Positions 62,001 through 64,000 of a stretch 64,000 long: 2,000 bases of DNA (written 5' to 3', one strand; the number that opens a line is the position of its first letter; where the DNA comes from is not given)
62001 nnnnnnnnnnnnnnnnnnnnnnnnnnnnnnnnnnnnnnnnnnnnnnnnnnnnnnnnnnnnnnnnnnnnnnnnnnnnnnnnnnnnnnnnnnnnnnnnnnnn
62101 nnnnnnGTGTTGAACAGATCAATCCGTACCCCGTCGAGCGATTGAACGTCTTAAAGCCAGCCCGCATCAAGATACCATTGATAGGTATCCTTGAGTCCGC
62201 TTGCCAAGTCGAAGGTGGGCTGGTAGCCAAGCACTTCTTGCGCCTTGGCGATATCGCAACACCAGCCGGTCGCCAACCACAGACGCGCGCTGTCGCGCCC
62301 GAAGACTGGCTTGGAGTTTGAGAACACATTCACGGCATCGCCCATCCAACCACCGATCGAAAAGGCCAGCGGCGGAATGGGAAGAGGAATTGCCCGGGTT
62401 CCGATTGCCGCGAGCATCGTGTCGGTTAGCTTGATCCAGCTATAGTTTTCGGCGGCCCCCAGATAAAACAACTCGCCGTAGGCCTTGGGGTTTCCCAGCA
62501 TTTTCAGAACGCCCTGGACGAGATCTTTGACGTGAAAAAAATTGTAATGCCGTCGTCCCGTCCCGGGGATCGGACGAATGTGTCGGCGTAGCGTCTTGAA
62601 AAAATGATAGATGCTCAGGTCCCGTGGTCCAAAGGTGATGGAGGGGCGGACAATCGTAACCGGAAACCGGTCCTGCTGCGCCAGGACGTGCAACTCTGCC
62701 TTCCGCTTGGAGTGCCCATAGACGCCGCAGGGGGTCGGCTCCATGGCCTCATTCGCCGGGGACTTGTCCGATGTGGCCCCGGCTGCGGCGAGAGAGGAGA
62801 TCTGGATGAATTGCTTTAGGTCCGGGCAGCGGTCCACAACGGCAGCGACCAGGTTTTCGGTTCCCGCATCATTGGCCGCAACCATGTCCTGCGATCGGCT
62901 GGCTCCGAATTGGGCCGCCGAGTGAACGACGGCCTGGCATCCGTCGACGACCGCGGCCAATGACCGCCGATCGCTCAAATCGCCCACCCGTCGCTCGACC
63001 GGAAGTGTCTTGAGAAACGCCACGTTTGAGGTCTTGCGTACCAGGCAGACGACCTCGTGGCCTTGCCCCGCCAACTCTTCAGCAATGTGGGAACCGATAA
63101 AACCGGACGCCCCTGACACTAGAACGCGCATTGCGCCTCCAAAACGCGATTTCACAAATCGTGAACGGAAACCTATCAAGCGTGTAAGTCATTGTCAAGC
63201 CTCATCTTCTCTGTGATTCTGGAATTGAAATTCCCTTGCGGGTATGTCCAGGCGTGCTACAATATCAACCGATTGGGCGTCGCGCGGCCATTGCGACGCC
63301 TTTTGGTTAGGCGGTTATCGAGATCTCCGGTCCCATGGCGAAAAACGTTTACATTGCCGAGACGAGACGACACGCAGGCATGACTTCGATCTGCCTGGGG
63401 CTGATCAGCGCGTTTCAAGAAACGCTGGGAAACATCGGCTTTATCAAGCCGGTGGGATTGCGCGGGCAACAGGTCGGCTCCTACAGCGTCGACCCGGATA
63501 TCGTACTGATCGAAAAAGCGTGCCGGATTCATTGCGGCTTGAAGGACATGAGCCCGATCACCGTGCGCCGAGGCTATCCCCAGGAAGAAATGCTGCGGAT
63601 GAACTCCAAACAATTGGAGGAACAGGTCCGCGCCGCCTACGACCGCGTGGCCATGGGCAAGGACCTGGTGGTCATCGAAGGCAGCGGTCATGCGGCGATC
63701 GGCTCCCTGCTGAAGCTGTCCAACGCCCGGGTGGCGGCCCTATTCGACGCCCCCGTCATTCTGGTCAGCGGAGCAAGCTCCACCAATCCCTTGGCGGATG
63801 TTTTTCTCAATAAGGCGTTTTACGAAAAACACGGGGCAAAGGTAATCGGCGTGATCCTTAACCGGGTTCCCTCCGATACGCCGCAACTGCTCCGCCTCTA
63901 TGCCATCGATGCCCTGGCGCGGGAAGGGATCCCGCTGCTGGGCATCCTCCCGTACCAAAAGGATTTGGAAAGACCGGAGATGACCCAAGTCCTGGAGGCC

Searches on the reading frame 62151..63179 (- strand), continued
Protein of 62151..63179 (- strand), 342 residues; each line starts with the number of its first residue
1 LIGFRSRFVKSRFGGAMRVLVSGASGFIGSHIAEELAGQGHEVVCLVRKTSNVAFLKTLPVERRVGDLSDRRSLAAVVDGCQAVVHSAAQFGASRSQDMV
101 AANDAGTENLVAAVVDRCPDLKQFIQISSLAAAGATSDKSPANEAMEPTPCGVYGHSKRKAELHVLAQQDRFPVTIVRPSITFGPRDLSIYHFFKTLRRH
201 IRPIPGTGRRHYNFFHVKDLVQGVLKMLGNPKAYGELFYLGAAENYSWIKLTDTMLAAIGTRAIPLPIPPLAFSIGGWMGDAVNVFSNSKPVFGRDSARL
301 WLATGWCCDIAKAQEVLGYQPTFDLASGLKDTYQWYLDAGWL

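Call 64: find_homologous_proteins(query=window:62151-63179:-, max_evalue=1e-30)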
Query window:62151-63179:- (342 aa): 225 proteins with E <= 1e-30 among 8000 candidates; the best 120 are listed.
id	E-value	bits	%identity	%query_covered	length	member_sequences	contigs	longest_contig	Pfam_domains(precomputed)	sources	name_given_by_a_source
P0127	6.3e-220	748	100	95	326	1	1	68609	PF04321.24,PF16363.12,PF02719.22,PF05368.20,PF01073.26,PF07993.19,PF13460.13,PF01370.28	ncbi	-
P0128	1.3e-65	240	37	95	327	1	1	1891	PF04321.24,PF16363.12,PF05368.20,PF01073.26,PF07993.19,PF13460.13,PF01370.28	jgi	jgi:dihydroflavonol-4-reductase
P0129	1.4e-65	240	36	95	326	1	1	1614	PF04321.24,PF16363.12,PF05368.20,PF01073.26,PF07993.19,PF13460.13,PF01370.28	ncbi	-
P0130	6.4e-64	235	40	95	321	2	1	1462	PF04321.24,PF16363.12,PF02719.22,PF05368.20,PF01073.26,PF07993.19,PF13460.13,PF01370.28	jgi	-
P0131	8.2e-64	234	36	95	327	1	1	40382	PF04321.24,PF16363.12,PF02719.22,PF05368.20,PF01073.26,PF07993.19,PF13460.13,PF01370.28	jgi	jgi:dihydroflavonol-4-reductase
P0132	1.3e-63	234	37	95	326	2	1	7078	PF04321.24,PF16363.12,PF02719.22,PF05368.20,PF01073.26,PF07993.19,PF13460.13,PF01370.28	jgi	jgi:nucleoside-diphosphate-sugar epimerase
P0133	1.7e-63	233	35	95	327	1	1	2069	PF04321.24,PF16363.12,PF02719.22,PF05368.20,PF01073.26,PF07993.19,PF13460.13,PF01370.28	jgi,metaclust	metaclust:\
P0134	1.7e-62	230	36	95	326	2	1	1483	PF04321.24,PF16363.12,PF02719.22,PF05368.20,PF01073.26,PF07993.19,PF13460.13,PF01370.28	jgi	jgi:nucleoside-diphosphate-sugar epimerase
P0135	3.8e-62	229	38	95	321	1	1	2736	PF04321.24,PF16363.12,PF02719.22,PF05368.20,PF01073.26,PF07993.19,PF13460.13,PF00106.32,PF01370.28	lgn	-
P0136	4.9e-62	229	37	95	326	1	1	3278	PF04321.24,PF16363.12,PF02719.22,PF05368.20,PF01073.26,PF07993.19,PF13460.13,PF01370.28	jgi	jgi:nucleoside-diphosphate-sugar epimerase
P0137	5.6e-62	228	38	95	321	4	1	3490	PF04321.24,PF16363.12,PF02719.22,PF05368.20,PF01073.26,PF07993.19,PF13460.13,PF01370.28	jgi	jgi:nucleoside-diphosphate-sugar epimerase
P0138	1.2e-61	227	38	95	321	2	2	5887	PF04321.24,PF16363.12,PF02719.22,PF05368.20,PF01073.26,PF07993.19,PF13460.13,PF01370.28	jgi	-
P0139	2.1e-61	226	37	95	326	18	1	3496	PF04321.24,PF16363.12,PF02719.22,PF05368.20,PF01073.26,PF07993.19,PF13460.13,PF01370.28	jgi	jgi:nucleoside-diphosphate-sugar epimerase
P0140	3.2e-61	226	37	95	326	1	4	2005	PF04321.24,PF16363.12,PF02719.22,PF05368.20,PF01073.26,PF07993.19,PF13460.13,PF01370.28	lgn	-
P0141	4.4e-61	225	37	95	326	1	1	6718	PF04321.24,PF16363.12,PF02719.22,PF05368.20,PF01073.26,PF07993.19,PF13460.13,PF01370.28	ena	-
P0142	5.4e-61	225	37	95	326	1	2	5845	PF04321.24,PF16363.12,PF02719.22,PF05368.20,PF01073.26,PF07993.19,PF13460.13,PF01370.28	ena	-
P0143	7.3e-61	225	38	94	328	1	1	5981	PF04321.24,PF16363.12,PF02719.22,PF05368.20,PF01073.26,PF07993.19,PF13460.13,PF01370.28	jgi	jgi:nucleoside-diphosphate-sugar epimerase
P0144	8.4e-61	224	37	95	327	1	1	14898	PF04321.24,PF16363.12,PF02719.22,PF05368.20,PF01073.26,PF07993.19,PF13460.13,PF01370.28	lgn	-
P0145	8.4e-61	224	37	95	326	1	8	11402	PF04321.24,PF16363.12,PF02719.22,PF05368.20,PF01073.26,PF07993.19,PF13460.13,PF01370.28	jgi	jgi:nucleoside-diphosphate-sugar epimerase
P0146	1.0e-60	224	36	95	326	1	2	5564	PF04321.24,PF16363.12,PF02719.22,PF05368.20,PF01073.26,PF07993.19,PF13460.13,PF01370.28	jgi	-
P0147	1.1e-60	224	36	95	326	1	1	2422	PF04321.24,PF16363.12,PF02719.22,PF05368.20,PF01073.26,PF07993.19,PF13460.13,PF01370.28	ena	-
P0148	1.3e-60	224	36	95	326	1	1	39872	PF04321.24,PF16363.12,PF05368.20,PF01073.26,PF07993.19,PF13460.13,PF01370.28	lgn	-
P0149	1.7e-60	223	34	95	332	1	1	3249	PF04321.24,PF16363.12,PF05368.20,PF01073.26,PF07993.19,PF13460.13,PF01370.28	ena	-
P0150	2.3e-60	223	37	95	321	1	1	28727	PF04321.24,PF16363.12,PF02719.22,PF05368.20,PF01073.26,PF07993.19,PF13460.13,PF01370.28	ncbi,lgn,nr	ncbi:MAG: NAD(P)-dependent oxidoreductase [Nitrospirae bacterium]|nr:MAG: NAD(P)-dependent oxidoredu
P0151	2.5e-60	223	37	95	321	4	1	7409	PF04321.24,PF16363.12,PF02719.22,PF05368.20,PF01073.26,PF07993.19,PF13460.13,PF01370.28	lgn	-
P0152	2.6e-60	223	38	95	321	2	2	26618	PF04321.24,PF16363.12,PF02719.22,PF05368.20,PF01073.26,PF07993.19,PF13460.13,PF01370.28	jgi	-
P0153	5.7e-60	222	36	95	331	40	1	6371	PF04321.24,PF16363.12,PF02719.22,PF05368.20,PF01073.26,PF07993.19,PF13460.13,PF01370.28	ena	-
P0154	8.1e-60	221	36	94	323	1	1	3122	PF04321.24,PF16363.12,PF02719.22,PF05368.20,PF01073.26,PF07993.19,PF13460.13,PF01370.28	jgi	-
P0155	8.6e-60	221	39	95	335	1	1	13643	PF04321.24,PF16363.12,PF02719.22,PF05368.20,PF01073.26,PF07993.19,PF13460.13,PF01370.28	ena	-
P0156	1.4e-59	220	35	95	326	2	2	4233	PF04321.24,PF16363.12,PF02719.22,PF05368.20,PF01073.26,PF07993.19,PF13460.13,PF01370.28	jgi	jgi:nucleoside-diphosphate-sugar epimerase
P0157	2.2e-59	220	34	95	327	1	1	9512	PF04321.24,PF16363.12,PF02719.22,PF05368.20,PF01073.26,PF07993.19,PF13460.13,PF01370.28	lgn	-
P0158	2.4e-59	220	36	95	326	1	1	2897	PF04321.24,PF16363.12,PF02719.22,PF05368.20,PF01073.26,PF07993.19,PF13460.13,PF01370.28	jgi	-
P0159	2.4e-59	220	37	95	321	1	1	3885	PF04321.24,PF16363.12,PF02719.22,PF05368.20,PF01073.26,PF07993.19,PF13460.13,PF01370.28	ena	-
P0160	4.6e-59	219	35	95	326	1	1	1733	PF04321.24,PF16363.12,PF02719.22,PF05368.20,PF01073.26,PF07993.19,PF13460.13,PF01370.28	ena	-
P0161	4.9e-59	219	37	94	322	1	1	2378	PF04321.24,PF16363.12,PF02719.22,PF05368.20,PF01073.26,PF07993.19,PF13460.13,PF01370.28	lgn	-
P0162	5.7e-59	218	34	95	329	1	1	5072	PF04321.24,PF16363.12,PF02719.22,PF05368.20,PF01073.26,PF07993.19,PF13460.13,PF01370.28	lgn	-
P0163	6.1e-59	218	36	94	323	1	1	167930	PF04321.24,PF16363.12,PF02719.22,PF05368.20,PF01073.26,PF07993.19,PF13460.13,PF01370.28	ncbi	-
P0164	7.6e-59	218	35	95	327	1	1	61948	PF04321.24,PF16363.12,PF02719.22,PF05368.20,PF01073.26,PF07993.19,PF13460.13,PF01370.28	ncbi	-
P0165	9.8e-59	218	39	95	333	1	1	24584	PF04321.24,PF16363.12,PF02719.22,PF05368.20,PF01073.26,PF07993.19,PF13460.13,PF01370.28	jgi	jgi:dihydroflavonol-4-reductase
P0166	1.0e-58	218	37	95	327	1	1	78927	PF08659.17,PF04321.24,PF16363.12,PF02719.22,PF05368.20,PF01073.26,PF07993.19,PF13460.13,PF01370.28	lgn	-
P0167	1.1e-58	218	36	95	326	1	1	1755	PF04321.24,PF16363.12,PF02719.22,PF05368.20,PF01073.26,PF07993.19,PF13460.13,PF01370.28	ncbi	-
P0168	1.3e-58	217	34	95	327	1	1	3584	PF04321.24,PF16363.12,PF02719.22,PF05368.20,PF01073.26,PF07993.19,PF13460.13,PF01370.28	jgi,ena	-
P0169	1.5e-58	217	35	95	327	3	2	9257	PF04321.24,PF16363.12,PF02719.22,PF05368.20,PF01073.26,PF07993.19,PF13460.13,PF01370.28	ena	-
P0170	1.8e-58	217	37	95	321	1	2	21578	PF04321.24,PF16363.12,PF05368.20,PF01073.26,PF07993.19,PF13460.13,PF01370.28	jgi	jgi:nucleoside-diphosphate-sugar epimerase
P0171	1.8e-58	217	36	95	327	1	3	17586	PF04321.24,PF16363.12,PF02719.22,PF05368.20,PF01073.26,PF07993.19,PF13460.13,PF01370.28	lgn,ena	-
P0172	3.1e-58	216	36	95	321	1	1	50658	PF04321.24,PF16363.12,PF02719.22,PF05368.20,PF01073.26,PF07993.19,PF13460.13,PF01370.28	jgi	-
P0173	4.6e-58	215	36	95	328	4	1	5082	PF04321.24,PF16363.12,PF02719.22,PF05368.20,PF01073.26,PF07993.19,PF13460.13,PF01370.28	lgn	-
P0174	6.2e-58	215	35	97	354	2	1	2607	PF04321.24,PF16363.12,PF02719.22,PF05368.20,PF01073.26,PF07993.19,PF13460.13,PF01370.28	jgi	-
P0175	6.5e-58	215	37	95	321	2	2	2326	PF04321.24,PF16363.12,PF02719.22,PF05368.20,PF01073.26,PF07993.19,PF13460.13,PF01370.28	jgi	jgi:nucleoside-diphosphate-sugar epimerase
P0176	8.4e-58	215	36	94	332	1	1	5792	PF04321.24,PF16363.12,PF02719.22,PF05368.20,PF01073.26,PF07993.19,PF13460.13,PF01370.28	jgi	-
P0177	8.9e-58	215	36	95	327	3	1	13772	PF04321.24,PF16363.12,PF02719.22,PF05368.20,PF01073.26,PF07993.19,PF13460.13,PF01370.28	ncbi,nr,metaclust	ncbi:MAG: hypothetical protein A2170_00110 [Deltaproteobacteria bacterium RBG_13_53_10]|nr:MAG: hypo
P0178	1.7e-57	214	33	95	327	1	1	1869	PF04321.24,PF16363.12,PF02719.22,PF05368.20,PF01073.26,PF07993.19,PF13460.13,PF01370.28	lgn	-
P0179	1.8e-57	214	37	95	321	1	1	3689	PF04321.24,PF16363.12,PF02719.22,PF05368.20,PF01073.26,PF07993.19,PF13460.13,PF01370.28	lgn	-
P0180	2.0e-57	213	37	95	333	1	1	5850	PF04321.24,PF16363.12,PF05368.20,PF01073.26,PF07993.19,PF13460.13,PF01370.28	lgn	-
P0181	2.4e-57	213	35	95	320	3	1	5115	PF04321.24,PF16363.12,PF02719.22,PF05368.20,PF01073.26,PF07993.19,PF13460.13,PF01370.28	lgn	-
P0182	2.7e-57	213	35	95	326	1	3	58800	PF04321.24,PF16363.12,PF02719.22,PF05368.20,PF01073.26,PF07993.19,PF13460.13,PF01370.28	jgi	jgi:nucleoside-diphosphate-sugar epimerase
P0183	3.2e-57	213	34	95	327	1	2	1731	PF04321.24,PF16363.12,PF02719.22,PF05368.20,PF01073.26,PF07993.19,PF13460.13,PF01370.28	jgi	jgi:nucleoside-diphosphate-sugar epimerase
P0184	3.5e-57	213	35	95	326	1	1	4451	PF04321.24,PF16363.12,PF02719.22,PF05368.20,PF01073.26,PF07993.19,PF13460.13,PF01370.28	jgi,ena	-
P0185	3.7e-57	213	35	95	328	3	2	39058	PF04321.24,PF16363.12,PF02719.22,PF05368.20,PF01073.26,PF07993.19,PF13460.13,PF01370.28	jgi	jgi:nucleoside-diphosphate-sugar epimerase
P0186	3.8e-57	212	35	95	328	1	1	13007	PF04321.24,PF16363.12,PF02719.22,PF05368.20,PF01073.26,PF07993.19,PF13460.13,PF00106.32,PF01370.28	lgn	-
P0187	3.8e-57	212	35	95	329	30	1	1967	PF04321.24,PF16363.12,PF02719.22,PF05368.20,PF01073.26,PF07993.19,PF13460.13,PF01370.28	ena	-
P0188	6.1e-57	212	36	94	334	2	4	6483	PF04321.24,PF16363.12,PF05368.20,PF01073.26,PF07993.19,PF13460.13,PF01370.28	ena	-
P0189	7.2e-57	212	37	95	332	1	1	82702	PF04321.24,PF16363.12,PF02719.22,PF05368.20,PF01073.26,PF07993.19,PF13460.13,PF00106.32,PF01370.28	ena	-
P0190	9.4e-57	211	34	95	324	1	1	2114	PF04321.24,PF16363.12,PF02719.22,PF05368.20,PF01073.26,PF07993.19,PF13460.13,PF01370.28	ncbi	-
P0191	1.0e-56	211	38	95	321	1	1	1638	PF04321.24,PF16363.12,PF02719.22,PF05368.20,PF01073.26,PF07993.19,PF13460.13,PF01370.28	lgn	-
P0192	1.1e-56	211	33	95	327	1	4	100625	PF04321.24,PF16363.12,PF02719.22,PF05368.20,PF01073.26,PF07993.19,PF13460.13,PF00106.32,PF01370.28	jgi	jgi:dihydroflavonol-4-reductase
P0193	1.1e-56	211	37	95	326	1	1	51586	PF04321.24,PF16363.12,PF05368.20,PF01073.26,PF07993.19,PF13460.13,PF01370.28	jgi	jgi:dihydroflavonol-4-reductase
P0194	1.4e-56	211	38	95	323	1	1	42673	PF04321.24,PF16363.12,PF05368.20,PF01073.26,PF07993.19,PF13460.13,PF01370.28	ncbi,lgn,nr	ncbi:MAG: NAD-dependent epimerase/dehydratase family protein [Nitrospirae bacterium]|nr:NAD-dependen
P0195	1.5e-56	211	35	99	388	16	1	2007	PF04321.24,PF16363.12,PF02719.22,PF05368.20,PF01073.26,PF07993.19,PF13460.13,PF01370.28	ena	-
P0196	1.8e-56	210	35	95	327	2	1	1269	PF04321.24,PF16363.12,PF02719.22,PF05368.20,PF01073.26,PF07993.19,PF13460.13,PF01370.28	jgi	-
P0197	2.3e-56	210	36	95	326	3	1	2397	PF04321.24,PF16363.12,PF02719.22,PF05368.20,PF01073.26,PF07993.19,PF13460.13,PF01370.28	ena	-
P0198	2.6e-56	210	36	95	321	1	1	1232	PF04321.24,PF16363.12,PF02719.22,PF05368.20,PF01073.26,PF07993.19,PF13460.13,PF01370.28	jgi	-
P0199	3.0e-56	209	35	95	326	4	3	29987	PF04321.24,PF16363.12,PF02719.22,PF05368.20,PF01073.26,PF07993.19,PF13460.13,PF01370.28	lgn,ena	-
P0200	3.1e-56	209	34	95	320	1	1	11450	PF04321.24,PF16363.12,PF02719.22,PF05368.20,PF01073.26,PF07993.19,PF13460.13,PF01370.28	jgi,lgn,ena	jgi:nucleoside-diphosphate-sugar epimerase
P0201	3.4e-56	209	37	95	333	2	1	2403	PF04321.24,PF16363.12,PF02719.22,PF05368.20,PF01073.26,PF07993.19,PF13460.13,PF01370.28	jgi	jgi:dihydroflavonol-4-reductase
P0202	3.4e-56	209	34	100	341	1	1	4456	PF04321.24,PF16363.12,PF02719.22,PF05368.20,PF01073.26,PF07993.19,PF13460.13,PF01370.28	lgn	-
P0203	3.8e-56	209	37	95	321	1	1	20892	PF04321.24,PF16363.12,PF02719.22,PF05368.20,PF01073.26,PF07993.19,PF13460.13,PF01370.28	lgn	-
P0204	3.9e-56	209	37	95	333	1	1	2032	PF04321.24,PF16363.12,PF05368.20,PF01073.26,PF07993.19,PF13460.13,PF01370.28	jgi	-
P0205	4.7e-56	209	35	95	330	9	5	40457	PF04321.24,PF16363.12,PF02719.22,PF05368.20,PF01073.26,PF07993.19,PF13460.13,PF01370.28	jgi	jgi:nucleoside-diphosphate-sugar epimerase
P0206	6.2e-56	208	35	94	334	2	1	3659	PF04321.24,PF16363.12,PF05368.20,PF01073.26,PF07993.19,PF13460.13,PF01370.28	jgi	jgi:nucleoside-diphosphate-sugar epimerase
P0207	6.7e-56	208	34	95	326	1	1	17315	PF04321.24,PF16363.12,PF02719.22,PF05368.20,PF01073.26,PF07993.19,PF13460.13,PF01370.28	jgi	-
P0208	7.4e-56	208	33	95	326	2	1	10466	PF04321.24,PF16363.12,PF02719.22,PF05368.20,PF01073.26,PF07993.19,PF13460.13,PF01370.28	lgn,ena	-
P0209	7.5e-56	208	35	95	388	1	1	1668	PF04321.24,PF16363.12,PF02719.22,PF05368.20,PF01073.26,PF07993.19,PF13460.13,PF01370.28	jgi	jgi:dihydroflavonol-4-reductase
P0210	8.8e-56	208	36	95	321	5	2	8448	PF04321.24,PF16363.12,PF02719.22,PF05368.20,PF01073.26,PF07993.19,PF13460.13,PF01370.28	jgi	jgi:nucleoside-diphosphate-sugar epimerase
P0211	9.7e-56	208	35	95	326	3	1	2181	PF04321.24,PF16363.12,PF02719.22,PF05368.20,PF01073.26,PF07993.19,PF13460.13,PF01370.28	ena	-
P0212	1.2e-55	207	34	95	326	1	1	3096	PF04321.24,PF16363.12,PF02719.22,PF01073.26,PF07993.19,PF13460.13,PF01370.28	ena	-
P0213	2.0e-55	207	34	95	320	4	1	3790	PF04321.24,PF16363.12,PF02719.22,PF05368.20,PF01073.26,PF07993.19,PF13460.13,PF01370.28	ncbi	-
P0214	3.2e-55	206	35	95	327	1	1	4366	PF04321.24,PF16363.12,PF02719.22,PF05368.20,PF01073.26,PF07993.19,PF13460.13,PF00106.32,PF01370.28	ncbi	-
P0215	3.8e-55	206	36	95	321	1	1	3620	PF04321.24,PF16363.12,PF05368.20,PF01073.26,PF07993.19,PF13460.13,PF01370.28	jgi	-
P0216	4.0e-55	206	35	95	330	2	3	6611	PF04321.24,PF16363.12,PF02719.22,PF05368.20,PF01073.26,PF07993.19,PF13460.13,PF01370.28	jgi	-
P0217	4.5e-55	206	36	95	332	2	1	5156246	PF08659.17,PF04321.24,PF16363.12,PF02719.22,PF05368.20,PF01073.26,PF07993.19,PF13460.13,PF00106.32,PF01370.28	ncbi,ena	-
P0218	7.1e-55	205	36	95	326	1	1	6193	PF04321.24,PF16363.12,PF02719.22,PF05368.20,PF01073.26,PF07993.19,PF13460.13,PF01370.28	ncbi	-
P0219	7.5e-55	205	36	95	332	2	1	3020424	PF08659.17,PF04321.24,PF16363.12,PF02719.22,PF05368.20,PF01073.26,PF07993.19,PF13460.13,PF00106.32,PF01370.28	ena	-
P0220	7.5e-55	205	35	95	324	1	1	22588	PF04321.24,PF16363.12,PF02719.22,PF05368.20,PF01073.26,PF07993.19,PF13460.13,PF01370.28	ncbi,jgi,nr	ncbi:MAG: NAD-dependent epimerase/dehydratase family protein [Nitrospiraceae bacterium]|nr:MAG: NAD-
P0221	8.7e-55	205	36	95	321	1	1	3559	PF04321.24,PF16363.12,PF02719.22,PF05368.20,PF01073.26,PF07993.19,PF13460.13,PF01370.28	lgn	-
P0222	9.4e-55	205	36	95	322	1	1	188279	PF04321.24,PF16363.12,PF02719.22,PF05368.20,PF01073.26,PF07993.19,PF13460.13,PF01370.28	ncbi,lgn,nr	ncbi:MAG: NAD(P)-dependent oxidoreductase [Nitrospiraceae bacterium]|nr:NAD(P)-dependent oxidoreduct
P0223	1.2e-54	204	36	95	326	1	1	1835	PF04321.24,PF16363.12,PF02719.22,PF05368.20,PF01073.26,PF07993.19,PF13460.13,PF01370.28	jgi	jgi:nucleoside-diphosphate-sugar epimerase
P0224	1.2e-54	204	34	96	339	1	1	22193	PF08659.17,PF04321.24,PF16363.12,PF02719.22,PF05368.20,PF01073.26,PF07993.19,PF13460.13,PF01370.28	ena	-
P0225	1.4e-54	204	36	95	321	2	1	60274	PF04321.24,PF16363.12,PF02719.22,PF05368.20,PF01073.26,PF07993.19,PF13460.13,PF01370.28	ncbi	-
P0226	1.4e-54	204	36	95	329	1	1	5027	PF08659.17,PF04321.24,PF16363.12,PF02719.22,PF05368.20,PF01073.26,PF07993.19,PF13460.13,PF01370.28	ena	-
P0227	1.9e-54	204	36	95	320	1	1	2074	PF04321.24,PF16363.12,PF05368.20,PF01073.26,PF07993.19,PF13460.13,PF01370.28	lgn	-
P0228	2.4e-54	203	35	95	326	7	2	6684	PF04321.24,PF16363.12,PF02719.22,PF05368.20,PF01073.26,PF07993.19,PF13460.13,PF01370.28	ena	-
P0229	2.7e-54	203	36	95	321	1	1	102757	PF04321.24,PF16363.12,PF02719.22,PF05368.20,PF01073.26,PF07993.19,PF13460.13,PF01370.28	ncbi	-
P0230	3.3e-54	203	34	95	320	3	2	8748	PF04321.24,PF16363.12,PF05368.20,PF01073.26,PF07993.19,PF13460.13,PF01370.28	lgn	-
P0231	3.7e-54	203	35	95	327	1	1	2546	PF04321.24,PF16363.12,PF02719.22,PF05368.20,PF01073.26,PF07993.19,PF13460.13,PF01370.28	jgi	jgi:nucleoside-diphosphate-sugar epimerase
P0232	4.2e-54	202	35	95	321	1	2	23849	PF04321.24,PF16363.12,PF05368.20,PF01073.26,PF07993.19,PF13460.13,PF01370.28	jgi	jgi:nucleoside-diphosphate-sugar epimerase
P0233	4.6e-54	202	36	96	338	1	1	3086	PF04321.24,PF16363.12,PF02719.22,PF05368.20,PF01073.26,PF07993.19,PF13460.13,PF01370.28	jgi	jgi:nucleoside-diphosphate-sugar epimerase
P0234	5.4e-54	202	35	95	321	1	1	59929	PF04321.24,PF16363.12,PF02719.22,PF05368.20,PF01073.26,PF07993.19,PF13460.13,PF01370.28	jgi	jgi:nucleoside-diphosphate-sugar epimerase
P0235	5.8e-54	202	37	95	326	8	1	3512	PF04321.24,PF16363.12,PF02719.22,PF05368.20,PF01073.26,PF07993.19,PF13460.13,PF01370.28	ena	-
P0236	6.0e-54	202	34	95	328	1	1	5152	PF04321.24,PF16363.12,PF02719.22,PF05368.20,PF01073.26,PF07993.19,PF13460.13,PF00106.32,PF01370.28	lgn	-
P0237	1.3e-53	201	34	95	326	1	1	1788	PF04321.24,PF16363.12,PF02719.22,PF05368.20,PF01073.26,PF07993.19,PF13460.13,PF01370.28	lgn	-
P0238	1.4e-53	201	36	94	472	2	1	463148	PF04321.24,PF16363.12,PF02719.22,PF05368.20,PF01073.26,PF07993.19,PF13460.13,PF01370.28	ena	-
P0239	1.4e-53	201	34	95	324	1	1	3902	PF04321.24,PF16363.12,PF05368.20,PF01073.26,PF07993.19,PF13460.13,PF01370.28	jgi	-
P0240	1.6e-53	201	35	95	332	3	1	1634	PF08659.17,PF04321.24,PF16363.12,PF02719.22,PF05368.20,PF01073.26,PF07993.19,PF13460.13,PF01370.28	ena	-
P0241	1.6e-53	201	34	95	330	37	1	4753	PF04321.24,PF16363.12,PF02719.22,PF05368.20,PF01073.26,PF07993.19,PF13460.13,PF01370.28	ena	-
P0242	1.6e-53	201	35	95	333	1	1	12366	PF04321.24,PF16363.12,PF05368.20,PF01073.26,PF07993.19,PF13460.13,PF01370.28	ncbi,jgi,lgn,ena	jgi:nucleoside-diphosphate-sugar epimerase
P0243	1.7e-53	200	35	95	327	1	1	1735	PF04321.24,PF16363.12,PF02719.22,PF05368.20,PF01073.26,PF07993.19,PF13460.13,PF00106.32,PF01370.28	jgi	jgi:nucleoside-diphosphate-sugar epimerase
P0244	2.1e-53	200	34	95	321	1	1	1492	PF04321.24,PF16363.12,PF02719.22,PF05368.20,PF01073.26,PF07993.19,PF13460.13,PF01370.28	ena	-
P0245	2.7e-53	200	35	95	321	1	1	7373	PF04321.24,PF16363.12,PF02719.22,PF05368.20,PF01073.26,PF07993.19,PF13460.13,PF01370.28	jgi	jgi:nucleoside-diphosphate-sugar epimerase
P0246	3.3e-53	200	35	95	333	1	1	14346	PF08659.17,PF04321.24,PF16363.12,PF02719.22,PF05368.20,PF01073.26,PF07993.19,PF13460.13,PF01370.28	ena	-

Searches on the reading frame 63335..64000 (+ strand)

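Call 33: search_protein_families(library=pfam, proteins=[window:63335-64000:+], max_evalue=0.001)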
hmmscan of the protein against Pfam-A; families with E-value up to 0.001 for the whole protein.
window:63335-64000:+ (222 aa): 2 families
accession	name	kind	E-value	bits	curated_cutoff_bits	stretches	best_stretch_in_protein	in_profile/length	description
PF13500.12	AAA_26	-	4.2e-28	99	27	1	3-214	1-197/198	AAA domain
PF01656.29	CbiA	-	6e-05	23.5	25.4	1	163-213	66-117/125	CobQ/CobB/MinD/ParA nucleotide binding domain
